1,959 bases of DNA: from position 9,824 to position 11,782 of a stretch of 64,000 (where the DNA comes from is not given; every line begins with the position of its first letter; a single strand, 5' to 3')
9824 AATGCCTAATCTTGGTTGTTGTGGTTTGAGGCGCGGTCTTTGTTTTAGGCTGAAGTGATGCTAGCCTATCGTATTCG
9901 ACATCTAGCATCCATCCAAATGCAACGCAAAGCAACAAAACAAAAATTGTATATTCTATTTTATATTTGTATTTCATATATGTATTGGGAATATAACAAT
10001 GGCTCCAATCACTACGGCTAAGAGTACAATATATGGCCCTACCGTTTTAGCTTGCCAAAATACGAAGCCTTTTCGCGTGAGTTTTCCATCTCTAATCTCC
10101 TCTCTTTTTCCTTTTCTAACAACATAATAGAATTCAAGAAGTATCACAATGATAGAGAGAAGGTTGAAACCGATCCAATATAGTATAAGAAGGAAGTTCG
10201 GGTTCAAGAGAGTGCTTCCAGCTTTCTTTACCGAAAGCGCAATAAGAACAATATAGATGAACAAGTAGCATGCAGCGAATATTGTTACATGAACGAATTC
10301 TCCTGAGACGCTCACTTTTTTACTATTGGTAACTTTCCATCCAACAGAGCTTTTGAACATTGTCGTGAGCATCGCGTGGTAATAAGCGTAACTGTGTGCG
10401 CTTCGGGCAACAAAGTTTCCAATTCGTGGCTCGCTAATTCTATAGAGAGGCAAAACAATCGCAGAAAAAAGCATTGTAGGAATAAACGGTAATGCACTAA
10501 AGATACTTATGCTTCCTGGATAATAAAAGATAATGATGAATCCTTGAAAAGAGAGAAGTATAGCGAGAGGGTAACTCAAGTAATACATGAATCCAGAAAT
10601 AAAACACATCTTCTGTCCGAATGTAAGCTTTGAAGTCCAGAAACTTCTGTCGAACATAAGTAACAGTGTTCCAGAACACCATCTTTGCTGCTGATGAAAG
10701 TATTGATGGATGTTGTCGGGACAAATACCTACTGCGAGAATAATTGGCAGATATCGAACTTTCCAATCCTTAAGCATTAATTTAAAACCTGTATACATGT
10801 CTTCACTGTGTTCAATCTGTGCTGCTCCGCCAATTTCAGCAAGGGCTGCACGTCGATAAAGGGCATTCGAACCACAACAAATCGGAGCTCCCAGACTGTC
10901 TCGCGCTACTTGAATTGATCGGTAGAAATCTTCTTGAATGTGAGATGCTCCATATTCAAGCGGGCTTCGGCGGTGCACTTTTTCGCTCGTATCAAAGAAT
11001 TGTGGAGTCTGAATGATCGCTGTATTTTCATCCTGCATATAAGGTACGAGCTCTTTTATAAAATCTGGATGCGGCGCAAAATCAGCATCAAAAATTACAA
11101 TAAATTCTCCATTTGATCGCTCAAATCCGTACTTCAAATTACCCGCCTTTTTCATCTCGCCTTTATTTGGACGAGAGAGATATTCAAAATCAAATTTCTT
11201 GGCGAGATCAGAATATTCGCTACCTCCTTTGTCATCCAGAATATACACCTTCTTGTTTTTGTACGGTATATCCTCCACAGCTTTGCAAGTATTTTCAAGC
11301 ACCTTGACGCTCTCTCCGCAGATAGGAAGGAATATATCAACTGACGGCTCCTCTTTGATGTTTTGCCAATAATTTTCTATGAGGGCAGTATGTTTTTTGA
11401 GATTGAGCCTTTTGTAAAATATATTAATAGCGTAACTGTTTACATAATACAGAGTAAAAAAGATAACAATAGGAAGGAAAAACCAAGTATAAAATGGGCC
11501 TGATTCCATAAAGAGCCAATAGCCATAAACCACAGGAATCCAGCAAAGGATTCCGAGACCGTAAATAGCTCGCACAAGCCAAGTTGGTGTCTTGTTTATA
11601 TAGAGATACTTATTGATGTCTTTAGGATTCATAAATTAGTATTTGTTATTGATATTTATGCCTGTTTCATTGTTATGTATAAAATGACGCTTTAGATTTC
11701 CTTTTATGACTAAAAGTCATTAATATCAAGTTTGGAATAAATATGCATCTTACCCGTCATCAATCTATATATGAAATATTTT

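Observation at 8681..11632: Translationally coupled operon: cellulose-synthase-like GT2 glucan synthase, then a Pro/Thr-rich anchored protein, then a GH16 glucanase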

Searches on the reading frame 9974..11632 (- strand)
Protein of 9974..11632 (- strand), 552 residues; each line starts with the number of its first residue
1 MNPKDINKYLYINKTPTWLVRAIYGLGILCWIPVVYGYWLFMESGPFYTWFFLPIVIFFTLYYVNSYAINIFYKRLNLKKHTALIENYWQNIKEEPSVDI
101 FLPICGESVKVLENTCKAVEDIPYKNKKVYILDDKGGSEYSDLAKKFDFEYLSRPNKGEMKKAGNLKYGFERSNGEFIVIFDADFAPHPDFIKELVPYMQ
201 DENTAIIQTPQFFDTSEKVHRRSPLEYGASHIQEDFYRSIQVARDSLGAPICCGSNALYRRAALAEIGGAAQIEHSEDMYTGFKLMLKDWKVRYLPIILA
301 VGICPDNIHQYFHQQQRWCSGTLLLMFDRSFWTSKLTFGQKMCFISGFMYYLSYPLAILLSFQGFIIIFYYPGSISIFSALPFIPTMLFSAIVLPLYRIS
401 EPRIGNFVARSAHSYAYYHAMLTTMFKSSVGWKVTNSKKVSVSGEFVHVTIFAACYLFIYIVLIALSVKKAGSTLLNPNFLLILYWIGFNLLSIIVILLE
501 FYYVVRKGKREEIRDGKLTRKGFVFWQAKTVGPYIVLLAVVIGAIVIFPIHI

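Call 3: search_protein_families(library=pfam, proteins=[window:9974-11632:-], max_evalue=0.01)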
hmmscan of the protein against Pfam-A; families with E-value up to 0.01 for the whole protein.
window:9974-11632:- (552 aa): 4 families
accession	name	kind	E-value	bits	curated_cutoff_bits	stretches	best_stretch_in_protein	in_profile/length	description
PF00535.33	Glycos_transf_2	-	2.7e-22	79.9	23.3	1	100-267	2-167/168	Glycosyl transferase family 2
PF13632.12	Glyco_trans_2_3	-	2.1e-21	77.1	27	1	177-362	1-190/198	Glycosyl transferase family group 2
PF13641.12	Glyco_tranf_2_3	-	3.4e-19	70.2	27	1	109-320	13-229/230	Glycosyltransferase like family 2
PF13506.12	Glyco_transf_21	-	2.5e-11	43.8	21.7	1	153-318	9-172/174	Glycosyl transferase family 21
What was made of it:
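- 9974..11632 (-): GT2-A: PilZ-less, BcsA-fold, membrane-integrated processive glycosyltransferase (552 aa). Layout: two N-terminal TM helices, a cytoplasmic GT-A domain, interface helices with QQQRW, a gating-loop-like WKVTNSK, and C-terminal TM helices including an extra last helix at 520-547. Pfam PF00535/PF13632/PF13641 (call 3).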

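Call 4: search_protein_families(library=ncbifam, proteins=[window:9974-11632:-], max_evalue=0.01)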
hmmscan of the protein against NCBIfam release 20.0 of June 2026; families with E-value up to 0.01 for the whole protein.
window:9974-11632:- (552 aa): 13 families
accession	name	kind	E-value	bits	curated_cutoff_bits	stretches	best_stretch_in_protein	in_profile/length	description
TIGR03030.1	CelA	equivalog_domain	1.2e-54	185.5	699.1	1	28-508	63-567/714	UDP-forming cellulose synthase catalytic subunit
NF008558.0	PRK11498.1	equivalog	1.8e-40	138.7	992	1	91-366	268-548/872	UDP-forming cellulose synthase catalytic subunit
TIGR03937.1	PgaC_IcaA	equivalog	1.8e-15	56.8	422.3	1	60-330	13-278/407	poly-beta-1,6-N-acetyl-D-glucosamine synthase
TIGR04242.1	nodulat_NodC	equivalog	8e-14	51.4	550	1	79-322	31-284/395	chitooligosaccharide synthase NodC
TIGR03472.1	HpnI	equivalog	1.7e-11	43.6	310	1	157-347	109-296/373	bacteriohopanetetrol glucosamine biosynthesis glycosyltransferase HpnI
TIGR03965.1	mycofact_glyco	equivalog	3.6e-08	32.7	280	1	85-321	63-299/467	mycofactocin biosynthesis glycosyltransferase MftF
NF003959.0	PRK05454.2-2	equivalog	6e-08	31.5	550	1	154-360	162-376/599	glucans biosynthesis glucosyltransferase MdoH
NF003958.0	PRK05454.2-1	equivalog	3.9e-07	28.6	419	1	304-366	341-401/704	glucans biosynthesis glucosyltransferase MdoH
NF041875.1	EPS_EpsD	equivalog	8e-06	25.5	370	1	144-296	52-200/325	exopolysaccharide biosynthesis glycosyltransferase EpsD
NF003955.0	PRK05454.1-1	equivalog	0.00014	19.8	1037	1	305-359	487-539/855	glucans biosynthesis glucosyltransferase MdoH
TIGR01556.1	rhamnosyltran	subfamily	0.00068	18.9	200.55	1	117-218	12-118/281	rhamnosyltransferase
NF003960.0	PRK05454.2-3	equivalog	0.0011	17.5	829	1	160-395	238-481/659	glucans biosynthesis glucosyltransferase MdoH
NF003956.0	PRK05454.1-3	equivalog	0.0018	16.5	864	0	304-368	368-430/718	glucans biosynthesis glucosyltransferase MdoH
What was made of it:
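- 9974..11632 (-): NCBIfam CelA 185.5 bits, below the 699 cutoff; PgaC 57 and NodC 51 (call 4).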

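Call 8: search_solved_structures(query=window:9974-11632:-, max_evalue=0.001)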
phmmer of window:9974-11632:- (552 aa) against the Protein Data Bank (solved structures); distinct sequences matched with E-value up to 0.001: 6.
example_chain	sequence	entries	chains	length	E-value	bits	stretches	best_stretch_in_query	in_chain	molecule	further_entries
7lby_A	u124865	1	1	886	1.9e-35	125.7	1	95-393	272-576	Cellulose synthase catalytic subunit [UDP-forming]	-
9b8v_E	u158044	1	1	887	1.9e-35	125.7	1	95-393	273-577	Cellulose synthase catalytic subunit [UDP-forming]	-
9fmv_A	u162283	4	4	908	2e-35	125.7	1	95-393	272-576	Cellulose synthase catalytic subunit [UDP-forming]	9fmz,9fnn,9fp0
5ej1_A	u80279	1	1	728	8.8e-35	123.5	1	34-450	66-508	Putative cellulose synthase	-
4hg6_A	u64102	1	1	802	1.1e-34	123.3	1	34-450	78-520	Cellulose Synthase Subunit A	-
4p00_A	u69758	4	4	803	1.1e-34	123.3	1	34-450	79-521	Cellulose Synthase A subunit | Cellulose Synthase subunit A | Putative cellulose synthase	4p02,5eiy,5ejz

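Call 10: find_homologous_proteins(query=window:9974-11632:-, max_evalue=1e-10)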
Query window:9974-11632:- (552 aa): 1696 proteins with E <= 1e-10 among 8000 candidates; the best 120 are listed.
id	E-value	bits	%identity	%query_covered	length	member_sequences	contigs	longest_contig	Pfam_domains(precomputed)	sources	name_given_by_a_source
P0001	0.0e+0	1275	100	100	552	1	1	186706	PF13632.13,PF13506.14,PF13641.13,PF00535.33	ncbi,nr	ncbi:MAG: hypothetical protein JWP09_362 [Candidatus Taylorbacteria bacterium]|nr:hypothetical prote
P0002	0.0e+0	1054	80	100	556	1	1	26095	PF13632.13,PF13506.14,PF13641.13,PF00535.33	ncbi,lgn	-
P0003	1.6e-288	976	75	99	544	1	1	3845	PF13632.13,PF13506.14,PF13641.13,PF00535.33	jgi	jgi:cellulose synthase (UDP-forming)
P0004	8.7e-287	970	74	99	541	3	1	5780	PF13632.13,PF13506.14,PF13641.13,PF00535.33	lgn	-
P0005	6.1e-284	961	75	99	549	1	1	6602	PF13632.13,PF13506.14,PF13641.13,PF00535.33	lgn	-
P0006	1.5e-281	953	73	99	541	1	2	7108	PF13632.13,PF13506.14,PF13641.13,PF03552.21,PF00535.33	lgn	-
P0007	1.3e-247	841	74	88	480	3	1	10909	PF13632.13,PF13506.14,PF13641.13,PF00535.33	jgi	jgi:cellulose synthase (UDP-forming)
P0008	1.3e-197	676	54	98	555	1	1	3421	PF13632.13,PF13506.14,PF13641.13,PF03552.21,PF00535.33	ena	-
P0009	2.6e-195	668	52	99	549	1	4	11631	PF13632.13,PF13506.14,PF13641.13,PF00535.33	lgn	-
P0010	9.2e-195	667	53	99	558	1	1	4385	PF13632.13,PF13506.14,PF13641.13,PF00535.33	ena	-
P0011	1.2e-194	666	52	98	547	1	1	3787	PF13632.13,PF13506.14,PF13641.13,PF03552.21,PF00535.33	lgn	-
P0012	1.2e-193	663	52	97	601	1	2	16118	PF13632.13,PF13506.14,PF13641.13,PF00535.33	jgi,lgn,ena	jgi:cellulose synthase (UDP-forming)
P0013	1.7e-193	662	52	99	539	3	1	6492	PF13632.13,PF13506.14,PF13641.13,PF03552.21,PF00535.33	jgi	jgi:cellulose synthase (UDP-forming)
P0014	1.4e-192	659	52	98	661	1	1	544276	PF13632.13,PF13506.14,PF13641.13,PF00535.33,PF01471.24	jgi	jgi:cellulose synthase (UDP-forming)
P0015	6.0e-190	651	52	97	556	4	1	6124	PF13632.13,PF13506.14,PF13641.13,PF00535.33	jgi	jgi:cellulose synthase (UDP-forming)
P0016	2.4e-189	649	51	99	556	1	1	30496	PF13632.13,PF13506.14,PF13641.13,PF00535.33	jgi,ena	-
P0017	2.8e-189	649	52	98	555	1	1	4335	PF13632.13,PF13506.14,PF13641.13,PF00535.33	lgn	-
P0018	5.5e-189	648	53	99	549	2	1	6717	PF13632.13,PF13506.14,PF13641.13,PF00535.33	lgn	-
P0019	2.9e-188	645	50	99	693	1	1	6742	PF13632.13,PF13506.14,PF13641.13,PF00535.33,PF01471.24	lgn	-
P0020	7.5e-188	644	51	99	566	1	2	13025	PF13632.13,PF13506.14,PF13641.13,PF00535.33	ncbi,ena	-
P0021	1.1e-186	640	51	98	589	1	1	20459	PF13632.13,PF13506.14,PF13641.13,PF03552.21,PF00535.33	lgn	-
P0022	3.6e-186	638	52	97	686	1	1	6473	PF13632.13,PF13506.14,PF13641.13,PF00535.33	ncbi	-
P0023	1.3e-185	636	52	97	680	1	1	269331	PF13632.13,PF13506.14,PF13641.13,PF00535.33,PF01471.24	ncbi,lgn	-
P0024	1.9e-184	633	81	61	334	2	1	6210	PF13632.13,PF13506.14,PF13641.13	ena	-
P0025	2.5e-184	632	51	98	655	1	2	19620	PF13632.13,PF13506.14,PF13641.13,PF00535.33,PF01471.24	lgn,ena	-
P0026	2.6e-184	632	51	99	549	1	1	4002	PF13632.13,PF13506.14,PF13641.13,PF03552.21,PF00535.33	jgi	jgi:cellulose synthase/poly-beta-1,6-N-acetylglucosamine synthase-like glycosyltransferase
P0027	1.3e-183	630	50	98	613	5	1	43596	PF13632.13,PF13506.14,PF13641.13,PF00535.33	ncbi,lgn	-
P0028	1.3e-181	623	54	90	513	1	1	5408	PF13632.13,PF13506.14,PF13641.13,PF03552.21,PF00535.33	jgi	jgi:cellulose synthase (UDP-forming)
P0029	1.6e-181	623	49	100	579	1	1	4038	PF13632.13,PF13506.14,PF13641.13,PF00535.33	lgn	-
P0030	2.9e-181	622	50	99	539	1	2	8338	PF13632.13,PF13506.14,PF13641.13,PF00535.33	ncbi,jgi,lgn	jgi:cellulose synthase (UDP-forming)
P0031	5.9e-181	621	50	97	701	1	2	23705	PF13632.13,PF13506.14,PF13641.13,PF00535.33,PF01471.24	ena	-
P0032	1.2e-180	620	49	98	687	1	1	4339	PF13632.13,PF13506.14,PF13641.13,PF00535.33,PF01471.24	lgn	-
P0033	5.5e-180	618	51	95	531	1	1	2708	PF13632.13,PF13506.14,PF13641.13,PF00535.33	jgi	jgi:cellulose synthase (UDP-forming)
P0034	4.3e-179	615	50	98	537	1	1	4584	PF13632.13,PF13506.14,PF13641.13,PF03552.21,PF00535.33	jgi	jgi:cellulose synthase (UDP-forming)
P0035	4.5e-179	615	50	98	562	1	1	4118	PF13632.13,PF13506.14,PF13641.13,PF00535.33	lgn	-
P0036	1.7e-178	613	49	99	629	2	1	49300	PF13632.13,PF13506.14,PF13641.13,PF03552.21,PF00535.33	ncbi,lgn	-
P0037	3.1e-177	609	50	98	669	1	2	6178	PF13632.13,PF13506.14,PF13641.13,PF03552.21,PF00535.33,PF01471.24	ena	-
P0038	1.2e-175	603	48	99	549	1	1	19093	PF13632.13,PF13506.14,PF13641.13,PF00535.33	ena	-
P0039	8.6e-175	601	53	86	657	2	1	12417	PF13632.13,PF13506.14,PF13641.13,PF03552.21,PF00535.33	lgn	-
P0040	2.4e-174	599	52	91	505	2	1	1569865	PF13632.13,PF13506.14,PF13641.13,PF00535.33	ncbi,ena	-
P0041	5.1e-174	598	57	79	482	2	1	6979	PF13632.13,PF13506.14,PF13641.13,PF03552.21,PF00535.33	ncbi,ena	-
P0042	8.8e-174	597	49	99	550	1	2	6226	PF13632.13,PF13506.14,PF13641.13,PF00535.33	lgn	-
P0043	1.3e-173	597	54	84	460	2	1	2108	PF13632.13,PF13506.14,PF13641.13,PF03552.21,PF00535.33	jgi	jgi:cellulose synthase (UDP-forming)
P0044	2.1e-173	596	47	99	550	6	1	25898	PF13632.13,PF13506.14,PF13641.13,PF00535.33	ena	-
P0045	7.3e-173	594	48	97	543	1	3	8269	PF13632.13,PF13506.14,PF13641.13,PF00535.33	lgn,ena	-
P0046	9.0e-173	594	51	90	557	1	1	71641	PF13632.13,PF13506.14,PF13641.13,PF03552.21,PF00535.33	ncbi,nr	ncbi:MAG: glycosyltransferase [Patescibacteria group bacterium]|nr:glycosyltransferase [Patescibacte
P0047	1.1e-172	594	48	99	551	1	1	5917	PF13632.13,PF13506.14,PF13641.13,PF00535.33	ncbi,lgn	-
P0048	1.4e-172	593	50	98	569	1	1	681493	PF13632.13,PF13506.14,PF13641.13,PF00535.33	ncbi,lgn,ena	-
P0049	6.3e-172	591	47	99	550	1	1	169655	PF13632.13,PF13506.14,PF13641.13,PF00535.33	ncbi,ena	-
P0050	1.7e-171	590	47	99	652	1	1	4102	PF13632.13,PF13506.14,PF13641.13,PF03552.21,PF00535.33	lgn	-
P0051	2.8e-171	589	46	99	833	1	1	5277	PF13632.13,PF13506.14,PF13641.13,PF00535.33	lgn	-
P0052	5.7e-171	588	49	93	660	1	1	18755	PF13632.13,PF13506.14,PF13641.13,PF00535.33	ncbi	-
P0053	1.8e-170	586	49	99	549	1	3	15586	PF13632.13,PF13506.14,PF13641.13,PF00535.33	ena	-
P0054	7.0e-170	584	49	96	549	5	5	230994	PF13632.13,PF13506.14,PF13641.13,PF00535.33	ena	-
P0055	7.8e-170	584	47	99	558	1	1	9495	PF13632.13,PF13506.14,PF13641.13,PF00535.33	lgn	-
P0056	1.4e-169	583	47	99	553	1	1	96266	PF13632.13,PF13506.14,PF13641.13,PF00535.33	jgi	jgi:cellulose synthase (UDP-forming)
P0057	2.1e-169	583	48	99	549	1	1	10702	PF13632.13,PF13506.14,PF13641.13,PF00535.33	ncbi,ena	-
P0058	5.5e-169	582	47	99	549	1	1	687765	PF13632.13,PF13506.14,PF13641.13,PF00535.33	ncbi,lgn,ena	-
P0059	1.3e-168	580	46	99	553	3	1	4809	PF13632.13,PF13506.14,PF13641.13,PF03552.21,PF00535.33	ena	-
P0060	1.8e-167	577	47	99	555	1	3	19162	PF13632.13,PF13506.14,PF13641.13,PF00535.33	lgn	-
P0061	3.5e-167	576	46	97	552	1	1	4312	PF13632.13,PF13506.14,PF13641.13,PF00535.33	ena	-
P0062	8.5e-167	574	47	99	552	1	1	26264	PF13632.13,PF13506.14,PF13641.13,PF00535.33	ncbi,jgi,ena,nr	ncbi:MAG TPA: cellulose synthase catalytic subunit [Candidatus Paceibacterota bacterium]|nr:cellulos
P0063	7.3e-166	571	46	99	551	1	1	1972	PF13632.13,PF13506.14,PF13641.13,PF00535.33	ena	-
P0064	3.3e-165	569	47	99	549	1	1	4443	PF13632.13,PF13506.14,PF13641.13,PF00535.33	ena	-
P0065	3.1e-164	566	47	97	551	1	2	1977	PF13632.13,PF13506.14,PF13641.13,PF00535.33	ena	-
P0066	1.0e-163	564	47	97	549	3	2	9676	PF13632.13,PF13506.14,PF13641.13,PF00535.33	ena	-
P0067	4.3e-163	562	46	97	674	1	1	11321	PF13632.13,PF13506.14,PF13641.13,PF00535.33,PF01471.24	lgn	-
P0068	7.3e-162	558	45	99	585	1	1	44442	PF13632.13,PF13506.14,PF13641.13,PF03552.21,PF00535.33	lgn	-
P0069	1.8e-161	557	47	96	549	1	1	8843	PF13632.13,PF13506.14,PF13641.13,PF00535.33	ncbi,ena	-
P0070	2.0e-161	557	46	96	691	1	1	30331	PF13632.13,PF13506.14,PF13641.13,PF03552.21,PF00535.33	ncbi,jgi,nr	ncbi:MAG TPA: cellulose synthase catalytic subunit [Candidatus Binatia bacterium]|nr:cellulose synth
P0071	3.5e-161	556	47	98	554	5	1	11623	PF13632.13,PF13506.14,PF13641.13,PF00535.33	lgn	-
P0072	6.3e-161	555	45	97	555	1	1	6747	PF13632.13,PF13506.14,PF13641.13,PF00535.33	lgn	-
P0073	6.5e-161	555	46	93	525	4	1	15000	PF13632.13,PF13506.14,PF13641.13,PF00535.33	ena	-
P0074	1.4e-160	554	45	99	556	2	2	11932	PF13632.13,PF13506.14,PF13641.13,PF00535.33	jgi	jgi:cellulose synthase (UDP-forming)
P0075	2.0e-160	553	46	97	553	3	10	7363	PF13632.13,PF13506.14,PF13641.13,PF00535.33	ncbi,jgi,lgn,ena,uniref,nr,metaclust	ncbi:MAG: hypothetical protein A2431_00005 [Candidatus Zambryskibacteria bacterium RIFOXYC1_FULL_39_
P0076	2.2e-160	553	48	93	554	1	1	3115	PF13632.13,PF13506.14,PF13641.13,PF03552.21,PF00535.33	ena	-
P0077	3.9e-160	552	44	100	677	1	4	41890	PF13632.13,PF13506.14,PF13641.13,PF00535.33,PF01471.24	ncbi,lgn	-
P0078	5.0e-160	552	43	99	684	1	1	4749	PF13632.13,PF13506.14,PF13641.13,PF03552.21,PF00535.33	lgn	-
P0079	7.2e-160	551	47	98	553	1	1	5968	PF13632.13,PF13506.14,PF13641.13,PF00535.33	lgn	-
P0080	1.8e-159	550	44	100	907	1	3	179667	PF13632.13,PF13506.14,PF13641.13,PF00535.33,PF01471.24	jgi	jgi:cellulose synthase (UDP-forming)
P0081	2.6e-159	550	46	99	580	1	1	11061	PF13632.13,PF13506.14,PF13641.13,PF00535.33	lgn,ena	-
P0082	4.6e-159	549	51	80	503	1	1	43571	PF13632.13,PF13506.14,PF13641.13,PF03552.21,PF00535.33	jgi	jgi:cellulose synthase (UDP-forming)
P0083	1.3e-158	547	47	98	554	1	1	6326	PF13632.13,PF13506.14,PF13641.13,PF00535.33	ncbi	-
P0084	1.8e-158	547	53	78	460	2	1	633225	PF13632.13,PF13506.14,PF13641.13,PF03552.21,PF00535.33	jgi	jgi:cellulose synthase (UDP-forming)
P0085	1.5e-157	544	45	97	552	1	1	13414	PF13632.13,PF13506.14,PF13641.13,PF03552.21,PF00535.33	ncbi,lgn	-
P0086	2.7e-157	543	47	90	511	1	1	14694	PF13632.13,PF13506.14,PF13641.13,PF03552.21,PF00535.33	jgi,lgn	-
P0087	3.3e-157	543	44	99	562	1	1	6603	PF13632.13,PF13506.14,PF13641.13,PF00535.33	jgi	jgi:cellulose synthase/poly-beta-1,6-N-acetylglucosamine synthase-like glycosyltransferase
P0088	5.5e-157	542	48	92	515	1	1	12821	PF13632.13,PF13506.14,PF13641.13,PF00535.33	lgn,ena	-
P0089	8.2e-157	541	45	96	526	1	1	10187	PF13632.13,PF13506.14,PF13641.13,PF00535.33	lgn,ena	-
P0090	1.2e-156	541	46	93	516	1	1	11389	PF13632.13,PF13506.14,PF13641.13,PF00535.33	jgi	jgi:cellulose synthase/poly-beta-1,6-N-acetylglucosamine synthase-like glycosyltransferase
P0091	2.5e-156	540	45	99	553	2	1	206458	PF13632.13,PF13506.14,PF13641.13,PF00535.33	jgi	-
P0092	3.7e-156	539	43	99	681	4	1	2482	PF13632.13,PF13506.14,PF13641.13,PF03552.21,PF00535.33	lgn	-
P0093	5.0e-156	539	48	91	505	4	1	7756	PF13632.13,PF13506.14,PF13641.13,PF00535.33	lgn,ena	-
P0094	1.8e-155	537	44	99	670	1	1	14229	PF13632.13,PF13506.14,PF13641.13,PF00535.33,PF01471.24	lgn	-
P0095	2.2e-155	537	45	93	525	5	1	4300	PF13632.13,PF13506.14,PF13641.13,PF00535.33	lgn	-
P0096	4.8e-155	535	49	89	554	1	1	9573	PF13632.13,PF13506.14,PF13641.13,PF03552.21,PF00535.33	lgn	-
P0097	2.5e-154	533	56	71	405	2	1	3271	PF13632.13,PF13506.14,PF13641.13,PF03552.21,PF00535.33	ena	-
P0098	4.4e-154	532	43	100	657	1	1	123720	PF13632.13,PF13506.14,PF13641.13,PF00535.33,PF01471.24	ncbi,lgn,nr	ncbi:MAG: glycosyltransferase [bacterium]|nr:glycosyltransferase [bacterium]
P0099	9.2e-154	531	50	85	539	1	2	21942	PF13632.13,PF13506.14,PF13641.13,PF00535.33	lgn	-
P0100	3.0e-153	530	47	92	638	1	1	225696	PF13632.13,PF13506.14,PF13641.13,PF00535.33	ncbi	-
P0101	4.6e-153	529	54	75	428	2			PF13632.13,PF13506.14,PF13641.13,PF00535.33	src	-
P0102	1.0e-152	528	47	89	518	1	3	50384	PF13632.13,PF13506.14,PF13641.13,PF00535.33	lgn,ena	-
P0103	1.3e-152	527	59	66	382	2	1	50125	PF13632.13,PF13506.14,PF13641.13,PF00535.33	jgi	jgi:cellulose synthase (UDP-forming)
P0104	1.6e-152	527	43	100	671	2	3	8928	PF13632.13,PF13506.14,PF13641.13,PF00535.33,PF01471.24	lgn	-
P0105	1.6e-152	527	57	69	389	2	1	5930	PF13632.13,PF13506.14,PF13641.13,PF00535.33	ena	-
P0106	2.5e-151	523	73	55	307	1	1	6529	PF13632.13,PF13506.14,PF03552.21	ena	-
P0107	2.9e-151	523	45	92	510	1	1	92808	PF13632.13,PF13506.14,PF13641.13,PF03552.21,PF00535.33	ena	-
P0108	3.1e-151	523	45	92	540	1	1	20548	PF13632.13,PF13506.14,PF13641.13,PF00535.33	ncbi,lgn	-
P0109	4.8e-151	522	47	92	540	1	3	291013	PF13632.13,PF13506.14,PF13641.13,PF00535.33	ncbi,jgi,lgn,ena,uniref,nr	ncbi:MAG: glycosyl transferase family 2 protein, cellulose synthase (UDP-forming) [Candidatus Gottes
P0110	5.7e-151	522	46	93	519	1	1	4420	PF13632.13,PF13506.14,PF13641.13,PF00535.33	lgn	-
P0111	1.4e-150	521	42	100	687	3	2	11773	PF13632.13,PF13506.14,PF13641.13,PF00535.33,PF01471.24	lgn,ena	-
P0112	1.7e-150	520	45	95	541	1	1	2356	PF13632.13,PF13506.14,PF13641.13,PF00535.33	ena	-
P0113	2.1e-150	520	48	89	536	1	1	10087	PF13632.13,PF13506.14,PF13641.13,PF00535.33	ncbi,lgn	-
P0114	8.1e-150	518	46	91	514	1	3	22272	PF13632.13,PF13506.14,PF13641.13,PF00535.33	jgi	jgi:cellulose synthase (UDP-forming)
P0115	1.0e-149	518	44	97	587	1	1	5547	PF13632.13,PF13506.14,PF13641.13,PF03552.21,PF00535.33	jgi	jgi:cellulose synthase (UDP-forming)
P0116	1.6e-149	517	43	92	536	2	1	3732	PF13632.13,PF13506.14,PF13641.13,PF00535.33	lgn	-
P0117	9.4e-149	515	46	94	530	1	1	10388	PF13632.13,PF13506.14,PF13641.13,PF00535.33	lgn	-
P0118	1.0e-148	515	43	96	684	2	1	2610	PF13632.13,PF13506.14,PF13641.13,PF00535.33,PF01471.24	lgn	-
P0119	1.3e-148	514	46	92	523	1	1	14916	PF13632.13,PF13506.14,PF13641.13,PF00535.33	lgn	-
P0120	1.3e-148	514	45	93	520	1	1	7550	PF13632.13,PF13506.14,PF13641.13,PF00535.33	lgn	-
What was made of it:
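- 9974..11632 (-): 100% identical to NCBI 'hypothetical protein JWP09_362 [Candidatus Taylorbacteria bacterium]' (call 10).
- JGI pipelines name the homologues 'cellulose synthase (UDP-forming)' (call 10).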
